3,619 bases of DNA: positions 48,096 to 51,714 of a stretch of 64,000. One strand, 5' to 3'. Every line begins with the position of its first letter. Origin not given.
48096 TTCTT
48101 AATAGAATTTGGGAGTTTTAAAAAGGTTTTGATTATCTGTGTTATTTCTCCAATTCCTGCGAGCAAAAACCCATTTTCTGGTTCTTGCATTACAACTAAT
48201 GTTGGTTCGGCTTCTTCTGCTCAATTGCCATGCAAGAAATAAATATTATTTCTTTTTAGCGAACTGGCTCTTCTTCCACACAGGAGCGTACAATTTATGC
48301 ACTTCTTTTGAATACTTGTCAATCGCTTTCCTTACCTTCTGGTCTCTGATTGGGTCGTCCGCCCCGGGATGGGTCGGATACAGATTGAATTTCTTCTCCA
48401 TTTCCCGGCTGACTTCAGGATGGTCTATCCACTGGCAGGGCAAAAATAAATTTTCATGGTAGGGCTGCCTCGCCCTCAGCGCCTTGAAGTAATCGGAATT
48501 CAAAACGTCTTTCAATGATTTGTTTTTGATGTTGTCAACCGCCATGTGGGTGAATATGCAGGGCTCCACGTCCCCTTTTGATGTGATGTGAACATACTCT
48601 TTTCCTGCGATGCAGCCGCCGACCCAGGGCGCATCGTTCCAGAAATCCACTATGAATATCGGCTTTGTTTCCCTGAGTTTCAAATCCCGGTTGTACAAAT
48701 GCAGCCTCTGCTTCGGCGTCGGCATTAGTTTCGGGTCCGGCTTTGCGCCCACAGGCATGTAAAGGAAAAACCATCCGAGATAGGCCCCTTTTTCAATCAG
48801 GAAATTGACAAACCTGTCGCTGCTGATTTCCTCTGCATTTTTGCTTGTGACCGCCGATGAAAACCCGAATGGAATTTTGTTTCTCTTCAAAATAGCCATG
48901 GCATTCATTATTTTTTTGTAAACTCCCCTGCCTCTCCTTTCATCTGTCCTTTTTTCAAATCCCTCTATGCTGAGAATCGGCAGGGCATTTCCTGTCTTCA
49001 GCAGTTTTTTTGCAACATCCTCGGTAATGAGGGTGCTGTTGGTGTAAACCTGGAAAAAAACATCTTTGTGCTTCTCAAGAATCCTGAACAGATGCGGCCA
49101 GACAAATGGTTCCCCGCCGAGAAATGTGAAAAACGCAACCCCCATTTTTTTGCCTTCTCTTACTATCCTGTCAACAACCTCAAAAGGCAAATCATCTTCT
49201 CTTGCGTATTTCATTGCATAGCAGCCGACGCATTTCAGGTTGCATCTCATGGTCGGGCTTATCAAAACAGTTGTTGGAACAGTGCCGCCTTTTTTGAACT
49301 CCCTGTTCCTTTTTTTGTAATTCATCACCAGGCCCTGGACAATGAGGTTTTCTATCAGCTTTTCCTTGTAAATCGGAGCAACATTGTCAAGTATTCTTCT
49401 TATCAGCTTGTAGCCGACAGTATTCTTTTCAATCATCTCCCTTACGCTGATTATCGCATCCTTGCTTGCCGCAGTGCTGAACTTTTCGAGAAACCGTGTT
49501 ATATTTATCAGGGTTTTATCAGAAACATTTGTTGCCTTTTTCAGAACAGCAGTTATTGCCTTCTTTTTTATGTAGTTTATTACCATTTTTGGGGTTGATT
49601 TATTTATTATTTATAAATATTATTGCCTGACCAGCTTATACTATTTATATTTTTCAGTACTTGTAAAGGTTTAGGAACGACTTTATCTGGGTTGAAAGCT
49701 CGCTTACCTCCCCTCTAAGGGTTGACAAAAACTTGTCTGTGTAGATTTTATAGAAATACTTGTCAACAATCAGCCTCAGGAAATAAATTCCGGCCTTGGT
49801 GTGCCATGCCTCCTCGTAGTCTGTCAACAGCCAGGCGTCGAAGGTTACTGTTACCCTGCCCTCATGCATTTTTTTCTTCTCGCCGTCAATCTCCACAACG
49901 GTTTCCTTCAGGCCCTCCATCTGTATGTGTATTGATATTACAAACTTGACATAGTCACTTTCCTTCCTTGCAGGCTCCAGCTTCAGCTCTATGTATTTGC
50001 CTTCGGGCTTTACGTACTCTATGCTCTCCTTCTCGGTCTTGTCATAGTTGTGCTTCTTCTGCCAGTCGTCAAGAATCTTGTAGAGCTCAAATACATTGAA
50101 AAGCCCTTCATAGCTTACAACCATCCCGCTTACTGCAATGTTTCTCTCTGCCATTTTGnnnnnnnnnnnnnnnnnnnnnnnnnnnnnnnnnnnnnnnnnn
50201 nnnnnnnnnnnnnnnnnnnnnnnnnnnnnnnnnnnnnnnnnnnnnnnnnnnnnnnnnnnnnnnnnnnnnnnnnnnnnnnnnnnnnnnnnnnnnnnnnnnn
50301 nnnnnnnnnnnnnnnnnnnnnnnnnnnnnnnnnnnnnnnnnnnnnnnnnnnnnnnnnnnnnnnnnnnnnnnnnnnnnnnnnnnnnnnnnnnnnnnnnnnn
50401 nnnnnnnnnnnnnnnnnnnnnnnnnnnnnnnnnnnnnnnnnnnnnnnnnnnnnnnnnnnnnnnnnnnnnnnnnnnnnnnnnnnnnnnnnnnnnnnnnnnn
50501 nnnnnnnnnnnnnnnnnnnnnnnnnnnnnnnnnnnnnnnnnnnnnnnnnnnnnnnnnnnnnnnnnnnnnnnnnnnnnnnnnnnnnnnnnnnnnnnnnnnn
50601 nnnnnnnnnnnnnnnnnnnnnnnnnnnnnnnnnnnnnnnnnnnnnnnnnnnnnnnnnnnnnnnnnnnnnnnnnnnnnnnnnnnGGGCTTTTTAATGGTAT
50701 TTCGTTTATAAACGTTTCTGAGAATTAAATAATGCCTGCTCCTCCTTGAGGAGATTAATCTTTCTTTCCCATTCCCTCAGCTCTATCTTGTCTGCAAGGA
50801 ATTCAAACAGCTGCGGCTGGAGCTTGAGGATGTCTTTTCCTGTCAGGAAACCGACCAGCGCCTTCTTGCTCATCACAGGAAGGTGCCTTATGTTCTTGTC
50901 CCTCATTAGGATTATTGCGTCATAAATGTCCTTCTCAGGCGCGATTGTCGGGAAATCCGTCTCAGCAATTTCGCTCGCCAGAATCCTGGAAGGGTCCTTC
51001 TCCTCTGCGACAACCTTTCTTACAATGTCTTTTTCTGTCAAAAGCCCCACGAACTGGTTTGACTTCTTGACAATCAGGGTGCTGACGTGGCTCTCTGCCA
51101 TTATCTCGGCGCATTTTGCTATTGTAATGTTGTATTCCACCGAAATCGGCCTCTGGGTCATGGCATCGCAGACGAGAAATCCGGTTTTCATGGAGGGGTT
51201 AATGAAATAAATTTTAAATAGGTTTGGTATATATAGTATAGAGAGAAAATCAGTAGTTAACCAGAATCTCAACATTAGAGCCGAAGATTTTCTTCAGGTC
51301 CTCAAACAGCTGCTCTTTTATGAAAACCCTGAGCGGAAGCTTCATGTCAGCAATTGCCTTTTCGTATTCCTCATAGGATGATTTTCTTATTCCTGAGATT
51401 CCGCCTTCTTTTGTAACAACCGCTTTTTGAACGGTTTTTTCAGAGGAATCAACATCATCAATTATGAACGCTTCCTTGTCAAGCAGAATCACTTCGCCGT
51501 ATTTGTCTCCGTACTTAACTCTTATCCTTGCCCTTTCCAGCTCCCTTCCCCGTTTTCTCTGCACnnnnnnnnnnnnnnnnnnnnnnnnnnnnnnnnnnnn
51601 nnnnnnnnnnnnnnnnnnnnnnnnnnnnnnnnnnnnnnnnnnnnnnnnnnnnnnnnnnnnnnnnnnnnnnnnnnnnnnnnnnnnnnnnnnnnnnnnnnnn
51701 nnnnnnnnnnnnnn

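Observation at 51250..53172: Internally duplicated MNT-HEPN fusion (dead NTase + active NTase + RX4H HEPN + degenerate HEPN)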

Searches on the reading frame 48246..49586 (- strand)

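Call 59: search_protein_families(library=pfam, proteins=[window:48246-49586:-], max_evalue=0.001)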
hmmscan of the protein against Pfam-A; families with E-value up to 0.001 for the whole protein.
window:48246-49586:- (446 aa): 3 families
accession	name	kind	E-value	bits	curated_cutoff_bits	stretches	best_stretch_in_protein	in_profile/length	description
PF04055.27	Radical_SAM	-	3e-21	76.8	29.5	1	109-242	1-147/166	Radical SAM superfamily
PF13186.11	SPASM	-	2e-09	38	21.5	1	325-374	1-56/67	Iron-sulfur cluster-binding domain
PF13353.11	Fer4_12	-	3.2e-05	24.7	22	1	114-178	14-82/137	4Fe-4S single cluster domain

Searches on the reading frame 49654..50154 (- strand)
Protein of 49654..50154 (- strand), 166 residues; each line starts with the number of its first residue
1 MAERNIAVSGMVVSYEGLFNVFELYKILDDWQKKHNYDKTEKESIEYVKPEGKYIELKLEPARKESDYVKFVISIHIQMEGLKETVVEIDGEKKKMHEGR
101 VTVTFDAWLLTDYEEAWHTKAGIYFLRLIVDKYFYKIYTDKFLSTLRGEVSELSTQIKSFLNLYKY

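Call 58: search_protein_families(library=padloc, proteins=[window:49654-50154:-], max_evalue=0.01)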
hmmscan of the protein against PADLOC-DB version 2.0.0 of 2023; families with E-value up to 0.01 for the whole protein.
window:49654-50154:- (166 aa): 1 family
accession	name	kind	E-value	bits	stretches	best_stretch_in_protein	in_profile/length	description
PDLC01266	Cas11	-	0.0049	15.4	0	24-69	27-72/97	CAS-I-A; effector_SS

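Call 59: search_protein_families(library=pfam, proteins=[window:49654-50154:-], max_evalue=0.001)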
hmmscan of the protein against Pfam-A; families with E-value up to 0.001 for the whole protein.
window:49654-50154:- (166 aa): 0 families

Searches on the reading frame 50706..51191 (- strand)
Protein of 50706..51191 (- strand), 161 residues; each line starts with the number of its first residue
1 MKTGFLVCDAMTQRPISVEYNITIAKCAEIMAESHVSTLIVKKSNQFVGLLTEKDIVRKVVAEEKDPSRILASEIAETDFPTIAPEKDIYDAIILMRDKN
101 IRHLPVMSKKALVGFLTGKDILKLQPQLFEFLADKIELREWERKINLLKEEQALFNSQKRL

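Call 58: search_protein_families(library=padloc, proteins=[window:50706-51191:-], max_evalue=0.01)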
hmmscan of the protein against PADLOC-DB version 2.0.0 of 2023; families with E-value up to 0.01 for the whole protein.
window:50706-51191:- (161 aa): 0 families

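Call 59: search_protein_families(library=pfam, proteins=[window:50706-51191:-], max_evalue=0.001)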
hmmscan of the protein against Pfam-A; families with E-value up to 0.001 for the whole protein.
window:50706-51191:- (161 aa): 1 family
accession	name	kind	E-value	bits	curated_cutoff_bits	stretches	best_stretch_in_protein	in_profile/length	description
PF00571.33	CBS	-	1.1e-23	83.8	24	2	73-124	2-54/57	CBS domain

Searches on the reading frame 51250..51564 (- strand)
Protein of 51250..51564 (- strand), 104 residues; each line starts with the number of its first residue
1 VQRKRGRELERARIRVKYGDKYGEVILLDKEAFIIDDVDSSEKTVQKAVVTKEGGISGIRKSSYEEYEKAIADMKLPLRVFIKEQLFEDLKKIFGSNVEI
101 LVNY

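Call 48: predict_structure(alignment_id=A3)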
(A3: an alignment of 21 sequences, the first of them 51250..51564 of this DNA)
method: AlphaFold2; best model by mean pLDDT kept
length: 104 residues; sequences in the alignment: 21
mean_pLDDT: 81.9   pTM: 0.71
mean pLDDT of the five models: 81.9, 81.4, 80.3, 79.9, 78.1
residues with pLDDT >= 90: 16; 70-90: 72; 50-70: 14; < 50: 2
segments of 3 or more residues with pLDDT < 50: none
pLDDT, mean of each block of 10 residues (from residue 1): 61 84 87 88 87 88 88 75 84 85 62
secondary structure, 60 per line:
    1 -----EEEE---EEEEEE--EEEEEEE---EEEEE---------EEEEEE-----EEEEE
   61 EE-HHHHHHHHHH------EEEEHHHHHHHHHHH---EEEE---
elements in order: E6-9 E13-18 E21-27 E31-35 E45-50 E56-62 H64-73 E80-83 H84-94 E98-101

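Call 53: fold_search(model_id=the predicted structure, library=pdb)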
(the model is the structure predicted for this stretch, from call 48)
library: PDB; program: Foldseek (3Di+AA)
matches with E <= 10: 834; with E <= 0.001: 0
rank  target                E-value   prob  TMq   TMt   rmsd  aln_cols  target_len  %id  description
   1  9znf_AE               3.8e-01  0.21  0.30  0.20  12.5       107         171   17  Cryo-EM structure of the Methanosarcina acetivorans 70S ribosome in complex with SriA and SriB (released 2026-01-28)
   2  3d23_A                5.0e-01  0.16  0.22  0.10  10.4        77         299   16  Main protease of HCoV-HKU1 (released 2008-09-16)
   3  3tvv_A                7.4e-01  0.09  0.23  0.12  13.8       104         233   20  Structure of the tandem PH domains of Rtt106 (residues 68-315) (released 2012-02-01)
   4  2j7q_C                8.8e-01  0.13  0.27  0.13  12.9       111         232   11  Crystal structure of the ubiquitin-specific protease encoded by murine cytomegalovirus tegument protein M48 in complex (released 2007-03-20)
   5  9pae_A                8.8e-01  0.13  0.22  0.10   9.9        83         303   13  Crystal structure of HCoV OC43 3CLpro with ALG-097608 (inhibitor 1) (released 2026-02-11)
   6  9y8x                  8.8e-01  0.12  0.21  0.09  10.3        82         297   16  OC43 Mpro with EGT710 (released 2025-12-24)
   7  3d23_B                9.3e-01  0.12  0.22  0.09  10.3        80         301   15  Main protease of HCoV-HKU1 (released 2008-09-16)
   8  7sna_A                1.1e+00  0.13  0.27  0.12   8.3        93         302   14  Crystallization of feline coronavirus Mpro with GC376 reveals mechanism of inhibition (released 2022-04-06)
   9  7ztw_A                1.1e+00  0.11  0.27  0.21  13.2        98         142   14  Crystal Structure of Human Parechovirus 1 2A protein (released 2023-05-24)
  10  1lvo_D                1.1e+00  0.11  0.26  0.12   9.4        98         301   15  Structure of coronavirus main proteinase reveals combination of a chymotrypsin fold with an extra alpha-helical domain (released 2002-07-17)
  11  6jij_C                1.2e+00  0.12  0.21  0.09   9.5        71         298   15  The Crystal Structure of Main Protease from Mouse Hepatitis Virus A59 in Complex with an inhibitor (released 2019-04-24)
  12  9c7w_A                1.2e+00  0.10  0.21  0.09  10.7        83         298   16  human OC43 Main Protease (1-303) in complex with potent inhibitor (released 2024-10-16)
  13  6qpq_A                1.2e+00  0.09  0.21  0.07  12.5       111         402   11  The structure of the cohesin head module elucidates the mechanism of ring opening (released 2020-02-05)
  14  4v9f_E                1.2e+00  0.13  0.31  0.20  13.6       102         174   17  The re-refined crystal structure of the Haloarcula marismortui large ribosomal subunit at 2.4 Angstrom resolution: mor (released 2014-07-09)
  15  5gwy_A                1.2e+00  0.12  0.24  0.11   8.3        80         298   19  Structure of Main Protease from Human Coronavirus NL63: Insights for Wide Spectrum Anti-Coronavirus Drug Design (released 2017-09-20)
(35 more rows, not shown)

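Call 72: fold_search(model_id=the predicted structure, library=viral)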
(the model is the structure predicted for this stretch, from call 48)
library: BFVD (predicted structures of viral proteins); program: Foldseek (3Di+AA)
matches with E <= 10: 770; with E <= 0.001: 0
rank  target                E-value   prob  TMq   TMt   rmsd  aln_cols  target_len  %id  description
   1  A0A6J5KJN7            8.6e-02  0.94  0.31  0.04   9.1        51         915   20  PcfJ-like protein [uncultured Caudovirales phage]
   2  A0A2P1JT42            1.4e-01  0.72  0.32  0.47  10.5        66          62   15  Uncharacterized protein [Streptomyces phage Nesbitt]
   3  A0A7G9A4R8            1.6e-01  0.30  0.24  0.31  13.8        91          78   18  Uncharacterized protein [Bacteriophage sp.]
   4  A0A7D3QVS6            2.1e-01  0.85  0.40  0.32   4.4        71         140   18  Uncharacterized protein [Fadolivirus FV1/VV64]
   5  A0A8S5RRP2            2.7e-01  0.33  0.31  0.37  13.3        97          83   11  Uncharacterized protein [Myoviridae sp. ct5xZ3]
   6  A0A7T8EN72            3.0e-01  0.57  0.31  0.42  10.6        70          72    8  Uncharacterized protein [Klebsiella phage LF20]
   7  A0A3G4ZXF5            3.1e-01  0.25  0.28  0.18  10.0        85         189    8  Uncharacterized protein [Faunusvirus sp.]
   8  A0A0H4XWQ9            3.1e-01  0.16  0.24  0.09  12.0        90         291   10  Late transcription factor 1 [Salmon gill poxvirus]
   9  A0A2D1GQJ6            3.3e-01  0.21  0.33  0.30  13.5       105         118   12  Uncharacterized protein [Pseudomonas phage SL2]
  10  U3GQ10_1              3.3e-01  0.21  0.28  0.04  12.0       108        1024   11  Large tegument protein [Suid betaherpesvirus 2]
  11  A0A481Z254            3.3e-01  0.13  0.21  0.09  10.1        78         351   10  F-box-like family protein [Pithovirus LCPAC001]
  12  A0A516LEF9            3.9e-01  0.28  0.33  0.39  12.4        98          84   13  (no name in the UniProt tables at hand)
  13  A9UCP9                4.2e-01  0.21  0.29  0.08  12.8       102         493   10  Polyprotein (Fragment) [Human parechovirus 5]
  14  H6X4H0                4.4e-01  0.20  0.29  0.22  10.6       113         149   12  Uncharacterized protein [Klebsiella phage vB_KleM_RaK2]
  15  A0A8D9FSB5            4.7e-01  0.08  0.22  0.17  12.5       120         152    8  Uncharacterized protein [uncultured marine phage]
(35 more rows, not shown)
